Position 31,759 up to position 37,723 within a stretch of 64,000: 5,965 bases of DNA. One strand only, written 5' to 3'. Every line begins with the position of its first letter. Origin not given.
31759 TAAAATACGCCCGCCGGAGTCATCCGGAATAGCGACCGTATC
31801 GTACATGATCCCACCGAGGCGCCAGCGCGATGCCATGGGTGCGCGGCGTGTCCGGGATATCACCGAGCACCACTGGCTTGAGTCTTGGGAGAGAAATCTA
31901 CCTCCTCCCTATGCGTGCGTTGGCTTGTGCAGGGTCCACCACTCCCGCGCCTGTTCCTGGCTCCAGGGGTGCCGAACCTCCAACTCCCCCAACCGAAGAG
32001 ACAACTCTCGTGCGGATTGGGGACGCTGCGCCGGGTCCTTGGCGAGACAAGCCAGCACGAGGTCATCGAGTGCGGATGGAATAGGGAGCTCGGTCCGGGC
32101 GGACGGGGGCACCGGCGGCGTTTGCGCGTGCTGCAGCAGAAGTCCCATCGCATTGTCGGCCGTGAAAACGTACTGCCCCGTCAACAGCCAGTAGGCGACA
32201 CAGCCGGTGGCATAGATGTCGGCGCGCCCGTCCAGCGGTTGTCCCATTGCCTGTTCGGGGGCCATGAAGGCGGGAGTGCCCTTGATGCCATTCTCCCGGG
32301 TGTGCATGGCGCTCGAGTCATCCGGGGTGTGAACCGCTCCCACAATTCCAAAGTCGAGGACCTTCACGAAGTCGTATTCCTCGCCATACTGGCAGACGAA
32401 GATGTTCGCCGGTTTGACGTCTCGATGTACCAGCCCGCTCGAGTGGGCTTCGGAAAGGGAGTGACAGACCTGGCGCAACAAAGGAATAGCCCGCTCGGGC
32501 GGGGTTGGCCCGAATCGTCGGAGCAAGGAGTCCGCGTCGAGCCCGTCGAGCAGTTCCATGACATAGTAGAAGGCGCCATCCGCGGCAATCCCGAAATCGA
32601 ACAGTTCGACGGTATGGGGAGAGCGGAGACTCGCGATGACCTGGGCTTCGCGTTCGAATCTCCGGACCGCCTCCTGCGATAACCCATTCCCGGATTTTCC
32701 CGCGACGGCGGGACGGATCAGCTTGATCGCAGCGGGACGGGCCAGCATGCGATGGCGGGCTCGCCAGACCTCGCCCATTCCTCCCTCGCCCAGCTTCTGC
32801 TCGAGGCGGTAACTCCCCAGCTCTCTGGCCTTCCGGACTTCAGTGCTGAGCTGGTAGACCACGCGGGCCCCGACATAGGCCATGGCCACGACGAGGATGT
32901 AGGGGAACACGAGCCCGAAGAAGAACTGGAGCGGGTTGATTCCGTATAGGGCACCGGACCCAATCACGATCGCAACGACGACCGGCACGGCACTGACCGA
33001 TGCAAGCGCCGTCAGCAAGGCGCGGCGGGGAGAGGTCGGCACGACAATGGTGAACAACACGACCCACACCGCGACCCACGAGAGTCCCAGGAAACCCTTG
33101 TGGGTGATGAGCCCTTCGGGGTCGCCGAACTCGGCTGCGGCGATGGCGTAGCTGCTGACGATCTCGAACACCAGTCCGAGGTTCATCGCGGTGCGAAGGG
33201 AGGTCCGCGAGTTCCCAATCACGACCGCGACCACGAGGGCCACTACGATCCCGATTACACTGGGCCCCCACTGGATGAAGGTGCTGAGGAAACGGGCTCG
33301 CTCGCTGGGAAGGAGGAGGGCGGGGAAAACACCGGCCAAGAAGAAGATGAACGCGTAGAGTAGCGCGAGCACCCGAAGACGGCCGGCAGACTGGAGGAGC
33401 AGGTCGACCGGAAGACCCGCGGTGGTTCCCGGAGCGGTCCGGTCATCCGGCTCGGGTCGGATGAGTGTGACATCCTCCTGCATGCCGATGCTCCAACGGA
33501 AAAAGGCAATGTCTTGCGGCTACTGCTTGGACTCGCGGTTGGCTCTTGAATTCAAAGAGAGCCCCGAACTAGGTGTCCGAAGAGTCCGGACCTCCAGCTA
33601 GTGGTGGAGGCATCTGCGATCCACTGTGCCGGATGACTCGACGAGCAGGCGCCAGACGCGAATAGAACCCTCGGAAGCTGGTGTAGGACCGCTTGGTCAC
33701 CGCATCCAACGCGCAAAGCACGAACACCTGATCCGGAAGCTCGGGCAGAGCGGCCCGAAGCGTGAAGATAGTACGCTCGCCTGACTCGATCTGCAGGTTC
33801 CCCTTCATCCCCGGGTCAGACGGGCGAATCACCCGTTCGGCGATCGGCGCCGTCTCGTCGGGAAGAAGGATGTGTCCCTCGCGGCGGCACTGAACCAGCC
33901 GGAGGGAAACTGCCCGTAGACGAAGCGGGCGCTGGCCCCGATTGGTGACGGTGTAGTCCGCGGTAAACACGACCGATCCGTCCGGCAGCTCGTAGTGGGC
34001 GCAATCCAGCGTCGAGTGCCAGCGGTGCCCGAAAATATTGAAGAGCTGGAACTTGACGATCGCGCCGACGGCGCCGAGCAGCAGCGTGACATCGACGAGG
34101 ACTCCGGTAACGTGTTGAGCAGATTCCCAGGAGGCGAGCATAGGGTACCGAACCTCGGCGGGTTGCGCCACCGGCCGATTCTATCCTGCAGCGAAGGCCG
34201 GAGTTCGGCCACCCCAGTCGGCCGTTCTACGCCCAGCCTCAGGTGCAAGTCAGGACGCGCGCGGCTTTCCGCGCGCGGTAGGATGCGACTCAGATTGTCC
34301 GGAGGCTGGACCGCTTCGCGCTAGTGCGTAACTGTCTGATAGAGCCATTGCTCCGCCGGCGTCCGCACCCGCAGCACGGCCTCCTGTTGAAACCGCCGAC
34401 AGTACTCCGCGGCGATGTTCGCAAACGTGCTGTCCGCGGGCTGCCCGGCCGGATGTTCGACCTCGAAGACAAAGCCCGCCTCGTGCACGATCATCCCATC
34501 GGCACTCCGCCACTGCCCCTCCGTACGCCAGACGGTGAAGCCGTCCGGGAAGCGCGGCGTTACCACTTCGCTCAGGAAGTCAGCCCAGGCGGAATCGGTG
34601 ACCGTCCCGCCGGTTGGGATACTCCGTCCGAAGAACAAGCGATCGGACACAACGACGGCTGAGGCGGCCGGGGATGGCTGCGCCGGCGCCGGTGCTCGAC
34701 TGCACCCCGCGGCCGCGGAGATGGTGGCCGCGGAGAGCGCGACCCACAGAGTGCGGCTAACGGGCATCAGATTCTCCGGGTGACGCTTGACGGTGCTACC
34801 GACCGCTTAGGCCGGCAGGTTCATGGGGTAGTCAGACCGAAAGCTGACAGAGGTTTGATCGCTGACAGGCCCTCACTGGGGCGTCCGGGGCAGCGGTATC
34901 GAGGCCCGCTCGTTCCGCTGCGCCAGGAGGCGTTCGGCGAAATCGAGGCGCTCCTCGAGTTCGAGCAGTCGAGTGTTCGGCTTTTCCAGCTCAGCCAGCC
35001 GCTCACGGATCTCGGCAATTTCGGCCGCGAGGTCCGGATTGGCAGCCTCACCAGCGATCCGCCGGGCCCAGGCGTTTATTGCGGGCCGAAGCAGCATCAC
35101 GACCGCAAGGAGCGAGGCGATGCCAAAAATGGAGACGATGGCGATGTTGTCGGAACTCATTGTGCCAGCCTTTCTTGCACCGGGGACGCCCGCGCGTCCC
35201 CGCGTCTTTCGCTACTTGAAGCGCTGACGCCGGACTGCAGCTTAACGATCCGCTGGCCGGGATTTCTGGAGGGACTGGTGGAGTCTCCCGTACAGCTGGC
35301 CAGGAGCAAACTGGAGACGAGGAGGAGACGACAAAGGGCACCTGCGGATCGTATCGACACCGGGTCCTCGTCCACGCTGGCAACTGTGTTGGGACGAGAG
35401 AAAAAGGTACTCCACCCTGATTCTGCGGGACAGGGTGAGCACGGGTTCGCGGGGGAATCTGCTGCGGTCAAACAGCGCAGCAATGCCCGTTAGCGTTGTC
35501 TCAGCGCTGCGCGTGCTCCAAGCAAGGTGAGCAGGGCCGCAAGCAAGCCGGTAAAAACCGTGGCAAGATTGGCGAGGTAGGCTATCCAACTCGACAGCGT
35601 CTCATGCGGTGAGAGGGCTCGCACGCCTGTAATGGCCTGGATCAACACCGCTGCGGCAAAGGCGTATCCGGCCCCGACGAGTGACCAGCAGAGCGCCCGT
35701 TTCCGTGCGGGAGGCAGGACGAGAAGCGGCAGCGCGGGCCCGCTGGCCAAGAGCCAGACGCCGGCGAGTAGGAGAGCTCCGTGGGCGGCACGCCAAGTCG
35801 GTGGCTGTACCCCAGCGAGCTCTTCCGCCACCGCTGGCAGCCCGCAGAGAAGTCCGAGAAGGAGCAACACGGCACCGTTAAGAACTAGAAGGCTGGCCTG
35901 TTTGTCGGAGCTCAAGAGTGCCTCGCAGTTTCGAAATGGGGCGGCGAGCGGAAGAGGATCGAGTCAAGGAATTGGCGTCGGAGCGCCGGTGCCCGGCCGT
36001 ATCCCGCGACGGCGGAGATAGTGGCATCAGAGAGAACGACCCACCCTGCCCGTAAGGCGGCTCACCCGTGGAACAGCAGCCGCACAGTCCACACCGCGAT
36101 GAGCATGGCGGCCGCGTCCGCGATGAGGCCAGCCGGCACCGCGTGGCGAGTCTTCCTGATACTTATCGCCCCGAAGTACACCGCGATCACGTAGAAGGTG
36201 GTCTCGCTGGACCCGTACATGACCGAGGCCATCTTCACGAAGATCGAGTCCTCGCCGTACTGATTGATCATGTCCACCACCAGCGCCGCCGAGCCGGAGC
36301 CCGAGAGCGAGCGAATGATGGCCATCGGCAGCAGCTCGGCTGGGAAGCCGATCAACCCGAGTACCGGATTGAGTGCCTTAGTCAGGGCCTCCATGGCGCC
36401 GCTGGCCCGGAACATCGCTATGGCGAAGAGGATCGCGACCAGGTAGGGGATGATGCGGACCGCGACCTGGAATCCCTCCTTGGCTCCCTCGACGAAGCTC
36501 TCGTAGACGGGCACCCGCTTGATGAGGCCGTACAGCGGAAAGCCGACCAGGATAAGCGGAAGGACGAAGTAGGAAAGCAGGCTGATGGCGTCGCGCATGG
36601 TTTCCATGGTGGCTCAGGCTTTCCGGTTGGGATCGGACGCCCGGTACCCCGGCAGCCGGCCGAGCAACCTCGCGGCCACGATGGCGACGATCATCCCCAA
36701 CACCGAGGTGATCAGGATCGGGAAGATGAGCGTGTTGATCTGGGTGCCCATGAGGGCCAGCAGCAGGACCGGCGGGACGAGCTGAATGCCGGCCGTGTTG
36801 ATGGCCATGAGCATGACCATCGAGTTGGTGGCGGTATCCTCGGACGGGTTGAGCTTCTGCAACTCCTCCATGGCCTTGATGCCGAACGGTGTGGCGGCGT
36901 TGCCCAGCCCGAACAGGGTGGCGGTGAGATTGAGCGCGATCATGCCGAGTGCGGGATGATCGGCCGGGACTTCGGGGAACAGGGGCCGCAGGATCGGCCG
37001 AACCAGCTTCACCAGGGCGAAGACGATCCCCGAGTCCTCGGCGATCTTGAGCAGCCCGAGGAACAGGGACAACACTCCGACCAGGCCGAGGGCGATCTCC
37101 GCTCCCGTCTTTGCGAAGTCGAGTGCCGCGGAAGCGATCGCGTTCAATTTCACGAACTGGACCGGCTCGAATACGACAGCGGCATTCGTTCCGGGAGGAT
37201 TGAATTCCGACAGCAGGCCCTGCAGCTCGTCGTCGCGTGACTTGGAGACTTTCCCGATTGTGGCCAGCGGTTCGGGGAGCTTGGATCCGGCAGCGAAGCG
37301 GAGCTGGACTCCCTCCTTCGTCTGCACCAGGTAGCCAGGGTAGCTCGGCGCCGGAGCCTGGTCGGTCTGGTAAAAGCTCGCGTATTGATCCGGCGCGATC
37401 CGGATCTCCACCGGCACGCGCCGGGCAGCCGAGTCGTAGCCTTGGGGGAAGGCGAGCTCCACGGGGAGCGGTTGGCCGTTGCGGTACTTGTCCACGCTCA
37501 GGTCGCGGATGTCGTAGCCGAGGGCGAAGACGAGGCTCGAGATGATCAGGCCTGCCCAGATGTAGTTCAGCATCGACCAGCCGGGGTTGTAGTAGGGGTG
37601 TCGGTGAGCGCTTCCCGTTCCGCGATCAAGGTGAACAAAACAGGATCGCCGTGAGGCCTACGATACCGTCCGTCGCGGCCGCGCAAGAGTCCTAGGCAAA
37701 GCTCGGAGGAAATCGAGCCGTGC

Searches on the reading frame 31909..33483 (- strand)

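Call 11: search_protein_families(library=pfam, proteins=[window:31909-33483:-], max_evalue=0.01)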
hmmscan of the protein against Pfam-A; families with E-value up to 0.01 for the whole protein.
window:31909-33483:- (524 aa): 2 families
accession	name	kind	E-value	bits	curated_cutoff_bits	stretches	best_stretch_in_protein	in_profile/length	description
PF00069.31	Pkinase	-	2.5e-39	135.7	31.7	1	225-490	1-254/263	Protein kinase domain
PF07714.23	PK_Tyr_Ser-Thr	-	1.8e-22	80.4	23.1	1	227-489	3-250/258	Protein tyrosine and serine/threonine kinase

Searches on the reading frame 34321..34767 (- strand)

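Call 49: search_protein_families(library=pfam, proteins=[window:34321-34767:-], max_evalue=0.01)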
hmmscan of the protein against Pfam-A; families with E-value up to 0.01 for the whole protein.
window:34321-34767:- (148 aa): 1 family
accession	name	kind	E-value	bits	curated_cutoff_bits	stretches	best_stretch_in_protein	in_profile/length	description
PF12098.13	DUF3574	-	5e-29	100.6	25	1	42-139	2-100/103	Protein of unknown function (DUF3574)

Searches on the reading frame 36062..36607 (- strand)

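Call 11: search_protein_families(library=pfam, proteins=[window:36062-36607:-], max_evalue=0.01)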
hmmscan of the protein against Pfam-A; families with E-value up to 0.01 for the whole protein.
window:36062-36607:- (181 aa): 1 family
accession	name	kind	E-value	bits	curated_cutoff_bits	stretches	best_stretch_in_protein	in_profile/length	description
PF07670.19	Gate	-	3e-12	47.4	29.6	1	50-150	2-103/104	Nucleoside recognition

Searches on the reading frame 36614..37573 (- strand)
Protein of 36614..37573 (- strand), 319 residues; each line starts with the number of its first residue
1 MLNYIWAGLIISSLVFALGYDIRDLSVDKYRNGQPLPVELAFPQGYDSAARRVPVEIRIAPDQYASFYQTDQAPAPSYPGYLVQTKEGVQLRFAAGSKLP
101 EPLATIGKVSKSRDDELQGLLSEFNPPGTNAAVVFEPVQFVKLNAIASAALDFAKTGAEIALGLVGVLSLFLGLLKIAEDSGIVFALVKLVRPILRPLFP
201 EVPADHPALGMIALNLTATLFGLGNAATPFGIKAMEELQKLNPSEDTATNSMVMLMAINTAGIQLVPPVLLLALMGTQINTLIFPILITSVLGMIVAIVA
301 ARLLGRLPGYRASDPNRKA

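Call 11: search_protein_families(library=pfam, proteins=[window:36614-37573:-], max_evalue=0.01)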
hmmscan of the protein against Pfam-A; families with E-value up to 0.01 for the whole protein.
window:36614-37573:- (319 aa): 1 family
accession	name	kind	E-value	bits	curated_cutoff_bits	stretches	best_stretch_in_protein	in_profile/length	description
PF07670.19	Gate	-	8.4e-10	39.5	29.6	1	162-269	2-97/104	Nucleoside recognition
